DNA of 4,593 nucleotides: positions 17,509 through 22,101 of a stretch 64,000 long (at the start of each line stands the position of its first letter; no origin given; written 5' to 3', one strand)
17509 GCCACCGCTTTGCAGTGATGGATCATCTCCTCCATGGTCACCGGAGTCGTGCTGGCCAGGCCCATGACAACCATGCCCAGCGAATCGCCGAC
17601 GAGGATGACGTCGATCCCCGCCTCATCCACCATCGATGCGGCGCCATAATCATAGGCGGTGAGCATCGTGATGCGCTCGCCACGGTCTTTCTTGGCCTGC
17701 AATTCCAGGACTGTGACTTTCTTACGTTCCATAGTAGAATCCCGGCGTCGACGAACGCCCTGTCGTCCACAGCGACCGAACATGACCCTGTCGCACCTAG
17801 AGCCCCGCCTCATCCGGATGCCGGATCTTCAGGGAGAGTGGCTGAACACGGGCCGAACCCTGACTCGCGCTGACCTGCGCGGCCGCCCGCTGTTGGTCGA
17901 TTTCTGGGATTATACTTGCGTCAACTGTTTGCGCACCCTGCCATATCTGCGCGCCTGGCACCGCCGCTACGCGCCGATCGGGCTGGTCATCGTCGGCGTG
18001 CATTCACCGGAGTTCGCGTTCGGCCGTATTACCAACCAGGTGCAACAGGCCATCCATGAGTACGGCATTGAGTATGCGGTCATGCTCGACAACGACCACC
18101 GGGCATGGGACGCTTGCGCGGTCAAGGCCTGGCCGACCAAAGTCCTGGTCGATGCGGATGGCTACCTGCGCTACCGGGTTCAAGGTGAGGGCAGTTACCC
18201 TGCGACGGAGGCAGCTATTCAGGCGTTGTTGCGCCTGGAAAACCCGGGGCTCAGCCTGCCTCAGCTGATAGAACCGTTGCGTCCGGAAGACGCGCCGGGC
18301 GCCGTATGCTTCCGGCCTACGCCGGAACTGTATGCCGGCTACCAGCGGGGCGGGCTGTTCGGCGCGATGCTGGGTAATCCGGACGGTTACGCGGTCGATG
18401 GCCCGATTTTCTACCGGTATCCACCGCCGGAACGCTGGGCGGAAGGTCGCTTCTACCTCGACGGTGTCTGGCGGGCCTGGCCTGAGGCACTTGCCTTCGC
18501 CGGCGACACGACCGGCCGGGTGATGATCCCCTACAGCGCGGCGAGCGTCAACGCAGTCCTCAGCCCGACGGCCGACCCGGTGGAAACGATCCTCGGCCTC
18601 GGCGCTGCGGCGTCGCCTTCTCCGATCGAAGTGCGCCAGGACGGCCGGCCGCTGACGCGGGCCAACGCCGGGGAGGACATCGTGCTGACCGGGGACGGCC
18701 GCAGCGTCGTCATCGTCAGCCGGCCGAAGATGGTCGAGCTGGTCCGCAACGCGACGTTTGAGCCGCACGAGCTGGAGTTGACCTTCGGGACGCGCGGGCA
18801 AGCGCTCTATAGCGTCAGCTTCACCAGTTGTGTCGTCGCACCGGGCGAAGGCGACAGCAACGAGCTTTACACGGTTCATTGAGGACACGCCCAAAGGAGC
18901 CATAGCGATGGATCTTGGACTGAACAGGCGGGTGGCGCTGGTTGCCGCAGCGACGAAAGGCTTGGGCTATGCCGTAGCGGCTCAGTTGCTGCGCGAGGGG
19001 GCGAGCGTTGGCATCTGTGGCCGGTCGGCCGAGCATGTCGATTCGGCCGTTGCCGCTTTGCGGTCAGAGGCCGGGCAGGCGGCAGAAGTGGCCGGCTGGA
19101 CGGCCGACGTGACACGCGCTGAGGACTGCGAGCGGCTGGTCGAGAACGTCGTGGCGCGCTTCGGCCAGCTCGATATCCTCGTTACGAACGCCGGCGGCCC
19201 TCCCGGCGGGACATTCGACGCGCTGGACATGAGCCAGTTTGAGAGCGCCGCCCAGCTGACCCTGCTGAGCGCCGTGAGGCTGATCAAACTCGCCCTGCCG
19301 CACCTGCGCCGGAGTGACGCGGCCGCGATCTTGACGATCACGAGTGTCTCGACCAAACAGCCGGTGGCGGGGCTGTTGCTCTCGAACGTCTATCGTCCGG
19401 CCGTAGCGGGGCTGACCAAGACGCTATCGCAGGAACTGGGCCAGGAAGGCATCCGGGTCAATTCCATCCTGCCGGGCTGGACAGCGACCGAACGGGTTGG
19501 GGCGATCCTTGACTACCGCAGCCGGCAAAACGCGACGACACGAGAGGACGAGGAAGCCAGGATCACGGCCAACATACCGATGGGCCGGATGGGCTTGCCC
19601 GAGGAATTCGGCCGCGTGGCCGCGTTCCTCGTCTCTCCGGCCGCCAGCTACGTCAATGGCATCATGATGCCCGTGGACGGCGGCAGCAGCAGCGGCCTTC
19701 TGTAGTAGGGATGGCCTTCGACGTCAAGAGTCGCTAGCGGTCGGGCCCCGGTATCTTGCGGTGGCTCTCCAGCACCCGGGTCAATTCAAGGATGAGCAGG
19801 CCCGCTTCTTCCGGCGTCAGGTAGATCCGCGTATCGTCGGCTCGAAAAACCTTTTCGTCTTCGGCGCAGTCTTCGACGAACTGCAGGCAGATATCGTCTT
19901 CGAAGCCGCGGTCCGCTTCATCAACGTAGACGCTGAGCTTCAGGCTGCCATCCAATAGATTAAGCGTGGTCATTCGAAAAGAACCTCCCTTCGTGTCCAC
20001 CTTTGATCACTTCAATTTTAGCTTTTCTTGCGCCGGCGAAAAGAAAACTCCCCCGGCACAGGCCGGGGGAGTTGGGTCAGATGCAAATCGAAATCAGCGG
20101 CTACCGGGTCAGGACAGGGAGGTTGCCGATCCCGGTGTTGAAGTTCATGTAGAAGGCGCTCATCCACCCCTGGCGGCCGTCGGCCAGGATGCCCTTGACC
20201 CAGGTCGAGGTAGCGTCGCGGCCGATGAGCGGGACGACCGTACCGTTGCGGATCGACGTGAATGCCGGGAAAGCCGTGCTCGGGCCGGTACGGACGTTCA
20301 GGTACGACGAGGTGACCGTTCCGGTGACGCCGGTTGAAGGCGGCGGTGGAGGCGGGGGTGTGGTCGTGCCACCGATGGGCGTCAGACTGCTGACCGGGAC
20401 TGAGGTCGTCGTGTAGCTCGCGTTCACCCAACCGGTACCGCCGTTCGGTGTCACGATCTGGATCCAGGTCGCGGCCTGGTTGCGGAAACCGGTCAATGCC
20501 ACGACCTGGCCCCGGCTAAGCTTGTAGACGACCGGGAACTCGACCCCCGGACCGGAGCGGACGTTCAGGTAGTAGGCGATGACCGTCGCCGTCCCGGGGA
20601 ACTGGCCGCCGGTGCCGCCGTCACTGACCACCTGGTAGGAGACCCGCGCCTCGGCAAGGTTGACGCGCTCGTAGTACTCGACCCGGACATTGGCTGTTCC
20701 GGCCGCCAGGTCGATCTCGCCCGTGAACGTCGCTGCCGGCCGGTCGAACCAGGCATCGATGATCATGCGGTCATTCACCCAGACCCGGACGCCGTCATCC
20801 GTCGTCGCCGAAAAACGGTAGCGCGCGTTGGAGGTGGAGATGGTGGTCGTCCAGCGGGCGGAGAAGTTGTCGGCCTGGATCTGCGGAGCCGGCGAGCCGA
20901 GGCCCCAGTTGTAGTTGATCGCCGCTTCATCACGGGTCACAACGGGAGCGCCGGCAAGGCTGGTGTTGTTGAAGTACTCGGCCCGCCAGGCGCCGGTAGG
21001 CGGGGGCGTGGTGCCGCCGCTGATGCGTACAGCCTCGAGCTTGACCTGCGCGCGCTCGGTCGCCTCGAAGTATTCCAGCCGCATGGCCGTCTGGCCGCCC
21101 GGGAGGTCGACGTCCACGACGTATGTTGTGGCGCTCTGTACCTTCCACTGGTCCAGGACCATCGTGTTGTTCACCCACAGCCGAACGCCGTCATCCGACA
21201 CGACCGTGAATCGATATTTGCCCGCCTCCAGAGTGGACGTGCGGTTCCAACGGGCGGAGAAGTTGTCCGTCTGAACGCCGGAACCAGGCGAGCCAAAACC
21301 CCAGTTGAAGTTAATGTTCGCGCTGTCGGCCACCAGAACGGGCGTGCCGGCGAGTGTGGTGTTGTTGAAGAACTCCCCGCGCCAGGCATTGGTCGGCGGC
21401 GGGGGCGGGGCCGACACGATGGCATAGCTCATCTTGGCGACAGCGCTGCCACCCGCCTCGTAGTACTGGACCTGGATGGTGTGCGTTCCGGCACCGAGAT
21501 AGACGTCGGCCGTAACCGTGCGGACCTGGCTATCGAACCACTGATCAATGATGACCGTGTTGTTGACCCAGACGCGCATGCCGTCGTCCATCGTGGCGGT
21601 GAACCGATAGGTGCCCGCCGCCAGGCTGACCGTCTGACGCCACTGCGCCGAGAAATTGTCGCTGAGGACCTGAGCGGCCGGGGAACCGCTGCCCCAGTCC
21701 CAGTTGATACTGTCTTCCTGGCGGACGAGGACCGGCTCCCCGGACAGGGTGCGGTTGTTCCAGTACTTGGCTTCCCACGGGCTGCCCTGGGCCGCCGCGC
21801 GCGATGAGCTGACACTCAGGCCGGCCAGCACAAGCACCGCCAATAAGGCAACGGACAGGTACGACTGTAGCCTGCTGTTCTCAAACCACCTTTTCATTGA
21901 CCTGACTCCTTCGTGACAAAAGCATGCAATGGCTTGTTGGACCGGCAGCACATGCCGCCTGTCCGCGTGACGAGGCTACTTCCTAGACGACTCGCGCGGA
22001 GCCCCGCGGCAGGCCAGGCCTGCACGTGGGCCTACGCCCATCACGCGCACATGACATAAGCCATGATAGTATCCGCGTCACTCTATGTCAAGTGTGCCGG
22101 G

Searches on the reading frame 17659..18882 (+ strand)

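Call 59: search_protein_families(library=pfam, proteins=[window:17659-18882:+], max_evalue=0.00001)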
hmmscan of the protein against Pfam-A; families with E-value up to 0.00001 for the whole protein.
window:17659-18882:+ (407 aa): 4 families
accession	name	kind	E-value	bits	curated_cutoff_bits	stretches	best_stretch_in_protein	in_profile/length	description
PF17991.7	Thioredoxin_10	-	2.4e-12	48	27.1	1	221-388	1-141/142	Thioredoxin like C-terminal domain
PF00578.27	AhpC-TSA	-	1.5e-10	41.5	26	1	54-172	5-123/124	AhpC/TSA family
PF08534.16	Redoxin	-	3.2e-09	37.2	26.6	1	54-184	6-141/148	Redoxin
PF13905.12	Thioredoxin_8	-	3.7e-07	30.8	27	1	75-169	1-93/94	Thioredoxin-like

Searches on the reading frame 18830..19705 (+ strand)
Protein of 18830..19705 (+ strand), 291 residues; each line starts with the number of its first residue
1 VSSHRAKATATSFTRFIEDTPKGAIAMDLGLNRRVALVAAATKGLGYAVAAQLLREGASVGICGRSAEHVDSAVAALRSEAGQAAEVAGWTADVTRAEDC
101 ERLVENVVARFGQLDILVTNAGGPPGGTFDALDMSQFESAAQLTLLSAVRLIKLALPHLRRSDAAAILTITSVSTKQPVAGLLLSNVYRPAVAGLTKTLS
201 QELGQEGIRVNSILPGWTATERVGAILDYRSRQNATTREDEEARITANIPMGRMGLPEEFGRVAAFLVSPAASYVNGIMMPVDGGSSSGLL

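Call 59: search_protein_families(library=pfam, proteins=[window:18830-19705:+], max_evalue=0.00001)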
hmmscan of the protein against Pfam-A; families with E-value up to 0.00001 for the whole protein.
window:18830-19705:+ (291 aa): 4 families
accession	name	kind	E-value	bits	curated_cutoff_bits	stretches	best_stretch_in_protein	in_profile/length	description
PF13561.12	adh_short_C2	-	5.8e-51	173.8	27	1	39-286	2-235/236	Enoyl-(Acyl carrier protein) reductase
PF00106.31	adh_short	-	5e-41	140.8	26.6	1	34-224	1-188/195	short chain dehydrogenase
PF23441.1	SDR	-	2.3e-13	50.6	27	1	35-285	9-254/258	SDR-like rossmann domain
PF08659.16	KR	-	4.8e-07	30.3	22.6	1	37-155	4-123/180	KR domain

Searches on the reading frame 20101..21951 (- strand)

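Call 59: search_protein_families(library=pfam, proteins=[window:20101-21951:-], max_evalue=0.00001)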
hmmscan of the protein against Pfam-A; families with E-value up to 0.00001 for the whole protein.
window:20101-21951:- (616 aa): 3 families
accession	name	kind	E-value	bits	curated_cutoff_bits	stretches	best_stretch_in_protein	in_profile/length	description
PF07691.17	PA14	-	6.8e-55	185.3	24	3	320-441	4-133/147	PA14 domain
PF08239.17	SH3_3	-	7e-19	68.2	27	2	462-514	3-53/54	Bacterial SH3 domain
PF06347.19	SH3_4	-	6.1e-08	32.8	24.1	0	462-512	5-52/56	Bacterial SH3 domain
